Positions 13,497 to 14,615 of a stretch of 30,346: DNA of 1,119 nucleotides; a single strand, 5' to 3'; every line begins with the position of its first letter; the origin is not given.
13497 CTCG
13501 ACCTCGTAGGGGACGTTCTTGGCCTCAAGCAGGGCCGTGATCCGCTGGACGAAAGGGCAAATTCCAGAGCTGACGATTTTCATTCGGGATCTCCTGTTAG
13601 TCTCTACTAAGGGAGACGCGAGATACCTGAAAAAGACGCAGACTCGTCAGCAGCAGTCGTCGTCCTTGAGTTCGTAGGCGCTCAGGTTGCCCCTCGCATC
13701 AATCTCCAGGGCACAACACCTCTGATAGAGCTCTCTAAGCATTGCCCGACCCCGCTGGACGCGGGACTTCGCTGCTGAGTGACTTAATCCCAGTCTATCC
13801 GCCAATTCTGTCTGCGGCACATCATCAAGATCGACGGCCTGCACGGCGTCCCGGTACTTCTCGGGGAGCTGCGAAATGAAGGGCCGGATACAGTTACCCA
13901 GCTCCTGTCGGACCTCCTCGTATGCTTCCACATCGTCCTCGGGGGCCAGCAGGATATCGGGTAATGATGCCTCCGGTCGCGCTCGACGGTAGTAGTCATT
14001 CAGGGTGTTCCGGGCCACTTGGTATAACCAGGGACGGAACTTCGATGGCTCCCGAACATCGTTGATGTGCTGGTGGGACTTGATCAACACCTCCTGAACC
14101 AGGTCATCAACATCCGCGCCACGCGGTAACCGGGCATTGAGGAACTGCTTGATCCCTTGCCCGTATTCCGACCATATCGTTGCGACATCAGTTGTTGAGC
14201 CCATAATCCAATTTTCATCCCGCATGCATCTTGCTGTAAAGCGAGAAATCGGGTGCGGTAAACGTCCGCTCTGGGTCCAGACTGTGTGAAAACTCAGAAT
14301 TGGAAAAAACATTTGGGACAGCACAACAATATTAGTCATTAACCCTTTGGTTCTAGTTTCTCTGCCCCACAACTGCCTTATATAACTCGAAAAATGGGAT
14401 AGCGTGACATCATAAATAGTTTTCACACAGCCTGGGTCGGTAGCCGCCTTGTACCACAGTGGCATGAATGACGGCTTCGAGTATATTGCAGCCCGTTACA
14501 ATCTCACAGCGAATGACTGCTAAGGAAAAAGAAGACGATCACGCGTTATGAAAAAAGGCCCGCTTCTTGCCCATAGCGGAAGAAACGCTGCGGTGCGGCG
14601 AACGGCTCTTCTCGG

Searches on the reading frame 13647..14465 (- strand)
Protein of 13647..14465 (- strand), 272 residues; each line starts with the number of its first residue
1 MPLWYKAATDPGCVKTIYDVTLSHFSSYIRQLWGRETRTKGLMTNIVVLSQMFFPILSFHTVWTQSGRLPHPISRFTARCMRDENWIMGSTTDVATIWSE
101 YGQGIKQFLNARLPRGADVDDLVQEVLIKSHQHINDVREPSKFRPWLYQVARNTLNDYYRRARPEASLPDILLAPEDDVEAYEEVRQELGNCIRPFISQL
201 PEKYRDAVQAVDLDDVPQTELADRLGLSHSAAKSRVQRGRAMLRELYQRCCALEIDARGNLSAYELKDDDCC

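Call 48: search_protein_families(library=pfam, proteins=[window:13647-14465:-], max_evalue=0.0001)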
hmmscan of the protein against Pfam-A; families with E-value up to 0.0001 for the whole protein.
window:13647-14465:- (272 aa): 3 families
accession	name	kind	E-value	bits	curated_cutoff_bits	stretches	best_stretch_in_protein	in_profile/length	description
PF04542.20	Sigma70_r2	-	7.9e-15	54.9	24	1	99-163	3-69/71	Sigma-70 region 2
PF08281.18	Sigma70_r4_2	-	1.6e-10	40.9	25.7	1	196-243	7-54/54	Sigma-70, region 4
PF04545.22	Sigma70_r4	-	2.1e-06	27.6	24.1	1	197-245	2-50/50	Sigma-70, region 4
